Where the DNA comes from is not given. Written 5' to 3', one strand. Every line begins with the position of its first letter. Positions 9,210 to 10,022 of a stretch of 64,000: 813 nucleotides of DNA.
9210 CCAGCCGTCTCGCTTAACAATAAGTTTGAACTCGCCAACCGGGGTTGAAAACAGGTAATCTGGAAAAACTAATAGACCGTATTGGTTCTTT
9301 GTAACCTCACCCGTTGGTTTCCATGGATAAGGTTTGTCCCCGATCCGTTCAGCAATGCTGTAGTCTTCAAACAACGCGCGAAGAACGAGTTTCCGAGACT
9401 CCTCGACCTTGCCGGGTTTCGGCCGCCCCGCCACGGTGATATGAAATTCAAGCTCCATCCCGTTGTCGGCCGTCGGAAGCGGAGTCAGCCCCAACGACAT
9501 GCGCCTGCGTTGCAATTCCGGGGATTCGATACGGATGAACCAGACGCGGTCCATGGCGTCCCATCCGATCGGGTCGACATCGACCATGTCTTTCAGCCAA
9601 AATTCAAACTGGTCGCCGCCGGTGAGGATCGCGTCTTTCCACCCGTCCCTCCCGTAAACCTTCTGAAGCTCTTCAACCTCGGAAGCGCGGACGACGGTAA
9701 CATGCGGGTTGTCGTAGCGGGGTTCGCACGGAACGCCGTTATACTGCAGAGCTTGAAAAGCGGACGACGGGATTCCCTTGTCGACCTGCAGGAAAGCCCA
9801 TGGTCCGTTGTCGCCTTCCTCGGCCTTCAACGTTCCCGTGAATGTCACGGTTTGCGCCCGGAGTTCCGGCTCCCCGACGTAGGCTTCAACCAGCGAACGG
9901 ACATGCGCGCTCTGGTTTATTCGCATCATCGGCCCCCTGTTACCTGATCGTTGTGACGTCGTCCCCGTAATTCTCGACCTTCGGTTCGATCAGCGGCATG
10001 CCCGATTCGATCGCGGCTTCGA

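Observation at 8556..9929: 2H phosphoesterase domain fused to an uncharacterised domain with a Glu/Asp tail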

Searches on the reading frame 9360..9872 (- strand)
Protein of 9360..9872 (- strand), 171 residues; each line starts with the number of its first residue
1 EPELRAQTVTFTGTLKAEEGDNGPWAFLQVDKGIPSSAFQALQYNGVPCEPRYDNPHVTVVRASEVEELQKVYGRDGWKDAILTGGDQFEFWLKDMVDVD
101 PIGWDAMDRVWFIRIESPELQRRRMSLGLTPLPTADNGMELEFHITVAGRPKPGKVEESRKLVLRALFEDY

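Call 32: search_solved_structures(query=A1, max_evalue=10, show_alignments=3)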
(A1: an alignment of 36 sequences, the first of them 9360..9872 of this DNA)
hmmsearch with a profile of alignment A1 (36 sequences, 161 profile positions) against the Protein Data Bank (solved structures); distinct sequences matched with E-value up to 10: 3.
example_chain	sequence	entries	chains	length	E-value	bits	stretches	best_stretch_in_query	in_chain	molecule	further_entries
7txm_A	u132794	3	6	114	0.22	14.3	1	28-67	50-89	Transcriptional regulator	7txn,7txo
2c3v_A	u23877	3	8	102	0.79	12.5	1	20-83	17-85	ALPHA-AMYLASE G-6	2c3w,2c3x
5h7e_A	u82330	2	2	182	1.9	11.2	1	102-143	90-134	RNA 2',3'-cyclic phosphodiesterase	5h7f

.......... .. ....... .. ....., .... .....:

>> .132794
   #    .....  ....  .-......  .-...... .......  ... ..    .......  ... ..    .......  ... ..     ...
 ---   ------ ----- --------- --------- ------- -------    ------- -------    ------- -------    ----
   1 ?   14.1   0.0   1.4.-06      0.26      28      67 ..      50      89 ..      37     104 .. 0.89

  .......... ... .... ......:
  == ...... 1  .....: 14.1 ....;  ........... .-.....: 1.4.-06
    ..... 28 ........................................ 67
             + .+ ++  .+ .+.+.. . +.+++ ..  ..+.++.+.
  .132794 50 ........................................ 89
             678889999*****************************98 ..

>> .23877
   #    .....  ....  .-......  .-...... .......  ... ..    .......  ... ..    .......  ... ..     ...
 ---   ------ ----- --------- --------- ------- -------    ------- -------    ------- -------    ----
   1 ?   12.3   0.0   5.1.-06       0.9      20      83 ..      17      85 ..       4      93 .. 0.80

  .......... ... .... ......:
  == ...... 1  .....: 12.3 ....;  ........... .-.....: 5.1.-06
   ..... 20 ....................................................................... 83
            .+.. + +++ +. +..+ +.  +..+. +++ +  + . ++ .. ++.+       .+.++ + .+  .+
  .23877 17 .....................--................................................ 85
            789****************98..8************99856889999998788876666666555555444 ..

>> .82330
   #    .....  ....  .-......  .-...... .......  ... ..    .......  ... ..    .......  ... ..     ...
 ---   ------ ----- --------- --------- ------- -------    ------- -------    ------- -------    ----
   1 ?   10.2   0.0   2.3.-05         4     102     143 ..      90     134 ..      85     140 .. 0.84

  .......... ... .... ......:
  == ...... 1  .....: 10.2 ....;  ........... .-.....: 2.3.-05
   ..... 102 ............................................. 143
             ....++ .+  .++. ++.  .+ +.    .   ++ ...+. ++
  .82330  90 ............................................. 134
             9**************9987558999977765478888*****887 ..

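Call 33: search_protein_families(library=pfam, alignment_id=A1, max_evalue=1)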
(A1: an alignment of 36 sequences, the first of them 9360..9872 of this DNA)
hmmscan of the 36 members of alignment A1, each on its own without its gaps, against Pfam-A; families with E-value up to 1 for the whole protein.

A. member 1, window:9360-9872:- (171 aa): 3 families
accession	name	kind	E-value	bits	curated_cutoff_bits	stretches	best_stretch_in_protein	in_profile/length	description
PF22547.2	2H-SAK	-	4.5e-06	27.4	27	1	53-149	34-118/124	Swiss Army Knife, 2H phosphoesterase domain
PF02834.22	LigT_PEase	-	0.17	12.5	23.3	1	42-68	22-47/87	LigT like Phosphoesterase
PF19252.4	HIND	-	0.18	11.7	25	1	122-135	11-24/25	HIND motif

B. families by the number of members that match (of 36 scanned): 13 families
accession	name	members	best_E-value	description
PF22547.2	2H-SAK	36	1.7e-14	Swiss Army Knife, 2H phosphoesterase domain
PF13563.12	2_5_RNA_ligase2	15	9.7e-05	2'-5' RNA ligase superfamily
PF02834.22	LigT_PEase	6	0.0013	LigT like Phosphoesterase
PF19252.4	HIND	3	0.033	HIND motif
PF18671.6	4HPAD_g_N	2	0.096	4-Hydroxyphenylacetate decarboxylase subunit gamma N-terminal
PF24684.1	Vgb_lyase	1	0.023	Virginiamycin B lyase family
PF22098.1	DUF6942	1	0.054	Family of unknown function (DUF6942)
PF02758.22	PYRIN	1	0.084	PAAD/DAPIN/Pyrin domain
PF24261.1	DUF7462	1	0.11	Family of unknown function (DUF7462)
PF12550.13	GCR1_C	1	0.12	Transcriptional activator of glycolytic enzymes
PF01698.23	SAM_LFY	1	0.12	Floricaula / Leafy protein SAM domain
PF11632.14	LcnG-beta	1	0.17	Lactococcin G-beta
PF23474.1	Acb1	1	0.21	Anti-CBASS protein Acb1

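Call 40: predict_structure(alignment_id=A1)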
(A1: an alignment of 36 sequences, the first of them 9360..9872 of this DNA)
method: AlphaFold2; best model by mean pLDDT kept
length: 171 residues; sequences in the alignment: 36
mean_pLDDT: 92.5   pTM: 0.82
mean pLDDT of the five models: 92.5, 92.2, 91.5, 91.3, 90.9
residues with pLDDT >= 90: 141; 70-90: 20; 50-70: 10; < 50: 0
segments of 3 or more residues with pLDDT < 50: none
pLDDT, mean of each block of 10 residues (from residue 1): 78 97 96 98 97 97 97 96 96 97 94 98 97 94 98 73 74 53
secondary structure, 60 per line:
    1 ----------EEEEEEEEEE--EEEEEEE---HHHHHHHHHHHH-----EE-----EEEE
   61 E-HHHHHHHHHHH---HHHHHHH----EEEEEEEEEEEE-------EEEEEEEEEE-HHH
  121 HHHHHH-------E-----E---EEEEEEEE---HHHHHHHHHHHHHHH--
elements in order: E11-20 E23-29 H33-44 E57-61 H63-73 H77-83 E88-99 E107-116 H118-126 E144-151 H155-169

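Call 65: find_homologous_proteins(query=A1, max_evalue=0.00001)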
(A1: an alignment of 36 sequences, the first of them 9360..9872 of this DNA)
Query A1 (36 sequences) (171 aa, profile of the alignment): 33 proteins with E <= 0.00001 among 1094 candidates.
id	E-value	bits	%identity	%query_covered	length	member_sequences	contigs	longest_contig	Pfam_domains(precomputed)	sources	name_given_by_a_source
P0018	3.8e-54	201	40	75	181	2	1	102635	PF22547.3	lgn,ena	-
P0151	4.5e-52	194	38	75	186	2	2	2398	PF22547.3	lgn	-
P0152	5.7e-52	193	38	75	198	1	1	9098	PF22547.3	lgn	-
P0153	6.3e-52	193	34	88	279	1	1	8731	PF22547.3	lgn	-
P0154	1.8e-50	189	37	75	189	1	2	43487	PF22547.3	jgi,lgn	jgi:hypothetical protein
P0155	5.0e-47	177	34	84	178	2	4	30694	PF22547.3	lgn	-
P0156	1.0e-46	176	56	98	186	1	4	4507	PF22547.3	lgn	-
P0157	4.7e-46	174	51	98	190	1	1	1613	PF22547.3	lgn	-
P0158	5.7e-46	174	35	83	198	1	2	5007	PF22547.3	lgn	-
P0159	6.7e-46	174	34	88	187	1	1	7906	PF22547.3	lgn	-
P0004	7.5e-45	170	48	98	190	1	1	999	-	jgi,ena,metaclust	metaclust:\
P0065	2.0e-44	169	32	90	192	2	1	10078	PF22547.3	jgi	-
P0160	6.7e-44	167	31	90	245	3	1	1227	PF22547.3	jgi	-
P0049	1.0e-43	167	30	85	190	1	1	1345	PF22547.3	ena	-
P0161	2.3e-42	162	38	85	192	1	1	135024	PF22547.3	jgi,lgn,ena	-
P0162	8.7e-42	160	32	91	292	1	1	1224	PF22547.3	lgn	-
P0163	4.3e-41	158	35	85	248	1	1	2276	PF22547.3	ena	-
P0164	1.2e-40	157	32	89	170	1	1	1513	PF22547.3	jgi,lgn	jgi:hypothetical protein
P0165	9.4e-40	154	33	84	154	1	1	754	PF22547.3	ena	-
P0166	1.5e-37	147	28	87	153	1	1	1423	PF22547.3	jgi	jgi:hypothetical protein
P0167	2.7e-37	146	29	94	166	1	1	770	PF22547.3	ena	-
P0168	9.8e-37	144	47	37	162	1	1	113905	PF22547.3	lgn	-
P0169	4.7e-36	142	29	84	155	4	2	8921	PF22547.3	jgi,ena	jgi:hypothetical protein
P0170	5.0e-33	132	29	84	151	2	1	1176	PF22547.3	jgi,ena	-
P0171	8.1e-33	131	39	36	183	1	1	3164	PF22547.3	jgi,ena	-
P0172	9.4e-30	121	34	68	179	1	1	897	PF22547.3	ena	-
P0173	5.2e-26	109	24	84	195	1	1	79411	PF22547.3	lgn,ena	-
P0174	1.7e-19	88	29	82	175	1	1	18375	PF22547.3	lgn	-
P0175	1.0e-17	82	35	57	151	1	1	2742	PF22547.3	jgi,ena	-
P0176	1.4e-17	82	21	92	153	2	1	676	PF22547.3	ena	-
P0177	2.2e-15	74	28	81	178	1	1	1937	PF22547.3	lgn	-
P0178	1.0e-14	72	32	38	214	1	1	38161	PF22547.3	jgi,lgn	-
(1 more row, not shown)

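Call 67: find_encoding_contigs(protein=P0161, flank=8000, max_places=1)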
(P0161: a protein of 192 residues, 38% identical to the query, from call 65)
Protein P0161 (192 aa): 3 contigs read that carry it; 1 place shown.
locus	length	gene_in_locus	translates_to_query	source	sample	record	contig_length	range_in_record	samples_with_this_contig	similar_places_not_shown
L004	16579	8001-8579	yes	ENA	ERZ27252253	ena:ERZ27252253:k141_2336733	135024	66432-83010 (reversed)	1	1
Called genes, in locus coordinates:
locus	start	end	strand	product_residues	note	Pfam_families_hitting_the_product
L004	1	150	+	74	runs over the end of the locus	-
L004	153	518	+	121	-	-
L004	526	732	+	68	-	-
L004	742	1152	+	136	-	-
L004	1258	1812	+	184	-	PF01583:APS_kinase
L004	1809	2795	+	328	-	PF05159:Capsule_synth (weak)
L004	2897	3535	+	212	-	PF10111:Glyco_tranf_2_2 (faint), PF02709:Glyco_transf_7C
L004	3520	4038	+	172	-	-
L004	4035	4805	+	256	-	PF00535:Glycos_transf_2 (weak), PF02709:Glyco_transf_7C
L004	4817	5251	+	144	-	-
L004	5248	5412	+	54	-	-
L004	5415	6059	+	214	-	-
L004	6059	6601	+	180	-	-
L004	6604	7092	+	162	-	PF15891:Nuc_deoxyri_tr2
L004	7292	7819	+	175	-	-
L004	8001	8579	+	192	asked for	PF22547:2H-SAK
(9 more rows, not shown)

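Call 68: find_encoding_contigs(protein=P0156, flank=8000, max_places=2)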
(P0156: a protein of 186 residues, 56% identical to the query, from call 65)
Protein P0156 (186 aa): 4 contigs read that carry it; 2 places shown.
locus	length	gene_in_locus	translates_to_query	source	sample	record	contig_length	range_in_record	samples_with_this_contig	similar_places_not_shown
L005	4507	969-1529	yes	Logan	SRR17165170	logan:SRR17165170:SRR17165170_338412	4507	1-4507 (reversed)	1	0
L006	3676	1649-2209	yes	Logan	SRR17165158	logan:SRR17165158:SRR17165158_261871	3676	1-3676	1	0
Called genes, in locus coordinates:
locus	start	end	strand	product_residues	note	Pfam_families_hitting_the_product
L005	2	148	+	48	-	?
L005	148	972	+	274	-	-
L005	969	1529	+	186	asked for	PF22547:2H-SAK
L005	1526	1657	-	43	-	-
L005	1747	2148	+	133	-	-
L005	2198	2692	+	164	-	-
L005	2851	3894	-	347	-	PF04389:Peptidase_M28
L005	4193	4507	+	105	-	?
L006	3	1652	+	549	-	?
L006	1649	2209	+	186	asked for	PF22547:2H-SAK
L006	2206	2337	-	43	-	-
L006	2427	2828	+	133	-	-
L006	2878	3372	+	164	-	-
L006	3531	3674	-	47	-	?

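Call 77: fold_search(model_id=the predicted structure, library=viral)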
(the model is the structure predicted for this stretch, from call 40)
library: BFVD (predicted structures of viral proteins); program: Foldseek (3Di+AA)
matches with E <= 10: 448; with E <= 0.001: 3
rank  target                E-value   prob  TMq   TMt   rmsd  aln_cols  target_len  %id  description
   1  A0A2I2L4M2            6.2e-07  1.00  0.59  0.43   3.2       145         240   15  Uncharacterized protein [Orpheovirus IHUMI-LCC2]
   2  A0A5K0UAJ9            7.0e-06  1.00  0.61  0.53   4.4       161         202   14  Uncharacterized protein (Fragment) [Yasminevirus sp. GU-2018]
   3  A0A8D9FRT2            1.6e-04  1.00  0.55  0.43   9.7       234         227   12  Uncharacterized protein [uncultured marine phage]
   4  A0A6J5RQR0            2.0e-03  1.00  0.49  0.51   7.1       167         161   17  Swiss Army Knife 2H phosphoesterase domain-containing protein [uncultured Caudovirales phage]
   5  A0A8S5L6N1            2.7e-03  1.00  0.43  0.42  15.5       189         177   16  RNA 2',3'-cyclic phosphodiesterase [Myoviridae sp. ctA4D8]
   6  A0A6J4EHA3            5.4e-03  0.99  0.43  0.39  12.3       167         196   14  (no name in the UniProt tables at hand)
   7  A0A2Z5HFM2            8.2e-03  1.00  0.40  0.61   5.8       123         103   16  (no name in the UniProt tables at hand)
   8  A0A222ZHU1            8.2e-03  0.91  0.35  0.18  10.4       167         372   17  (no name in the UniProt tables at hand)
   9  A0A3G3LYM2            9.2e-03  0.97  0.39  0.30  12.0       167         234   14  RNA ligase [Brevibacterium phage Cantare]
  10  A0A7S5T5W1            1.1e-02  0.90  0.37  0.37  15.5       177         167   17  (no name in the UniProt tables at hand)
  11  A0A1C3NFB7            1.2e-02  1.00  0.46  0.53   5.5       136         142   15  (no name in the UniProt tables at hand)
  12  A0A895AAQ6            1.2e-02  0.85  0.36  0.31  15.6       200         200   15  (no name in the UniProt tables at hand)
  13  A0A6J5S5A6            1.5e-02  0.99  0.46  0.42   7.2       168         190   14  2'-5' RNA ligase superfamily [uncultured Caudovirales phage]
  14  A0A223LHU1            1.6e-02  0.92  0.38  0.42   8.8       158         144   14  Anti-CBASS protein Acb1 [Erwinia phage vB_EamM_RisingSun]
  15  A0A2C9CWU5            2.4e-02  0.95  0.38  0.43   9.2       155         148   12  Anti-CBASS protein Acb1 [Yersinia phage fHe-Yen9-04]
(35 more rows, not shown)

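Call 78: fold_search(model_id=the predicted structure, library=pdb)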
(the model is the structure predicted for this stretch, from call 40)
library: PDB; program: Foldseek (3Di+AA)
matches with E <= 10: 241; with E <= 0.001: 0
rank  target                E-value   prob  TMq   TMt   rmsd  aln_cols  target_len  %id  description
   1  9bkq_A                3.8e-03  0.97  0.38  0.33  16.4       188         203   16  Structure of penguinpox cGAMP PDE in apo and post reaction states (released 2024-09-04)
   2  9ciw_A                4.1e-03  0.98  0.38  0.33  15.4       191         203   14  Penguinpox cGAMP PDE H72A mutant in complex with 2'3'-cGAMP (released 2024-09-04)
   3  9bkq_B                1.3e-02  0.91  0.38  0.33  14.9       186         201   14  Structure of penguinpox cGAMP PDE in apo and post reaction states (released 2024-09-04)
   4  9ciw_B                1.7e-02  0.87  0.36  0.31  15.3       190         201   12  Penguinpox cGAMP PDE H72A mutant in complex with 2'3'-cGAMP (released 2024-09-04)
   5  7t27                  8.9e-02  0.72  0.35  0.41   7.8       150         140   15  Structure of phage FBB1 anti-CBASS nuclease Acb1-3'3'-cGAMP complex in post reaction state (released 2022-04-20)
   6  7t26                  1.0e-01  0.66  0.34  0.41   8.3       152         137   14  Structure of phage FBB1 anti-CBASS nuclease Acb1 in apo state (released 2022-04-20)
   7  5ixg_A                1.1e-01  0.07  0.16  0.16  13.9       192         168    9  Crystal Structure of Burkholderia cenocepacia BcnB (released 2017-03-22)
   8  8tuk                  1.3e-01  0.54  0.36  0.24   9.2       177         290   13  Alvinella ASCC1 KH and Phosphodiesterase/Ligase Domain (released 2024-07-10)
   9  8tly_B                1.4e-01  0.51  0.36  0.31  10.9       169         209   11  Human ASCC1 Phosphodiesterase/Ligase Domain (released 2024-07-10)
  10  8tly_A                2.6e-01  0.30  0.34  0.27  10.4       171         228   13  Human ASCC1 Phosphodiesterase/Ligase Domain (released 2024-07-10)
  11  9q2g                  2.6e-01  0.20  0.27  0.28  15.2       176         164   12  Phosphodiesterase from Burkholderia phage BCSR5 in the closed lid conformation (released 2025-11-05)
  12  5ixg_B                3.1e-01  0.06  0.18  0.18  13.8       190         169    9  Crystal Structure of Burkholderia cenocepacia BcnB (released 2017-03-22)
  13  4dx8_D                3.9e-01  0.06  0.13  0.14  19.3       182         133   10  ICAP1 in complex with KRIT1 N-terminus (released 2013-01-09)
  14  6pgm_A                4.4e-01  0.06  0.17  0.12  15.1       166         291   16  PirF geranyltransferase (released 2019-07-03)
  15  9r2r_B                5.0e-01  0.06  0.13  0.13  17.3       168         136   10  De novo designed M7 protein fold (released 2025-05-14)
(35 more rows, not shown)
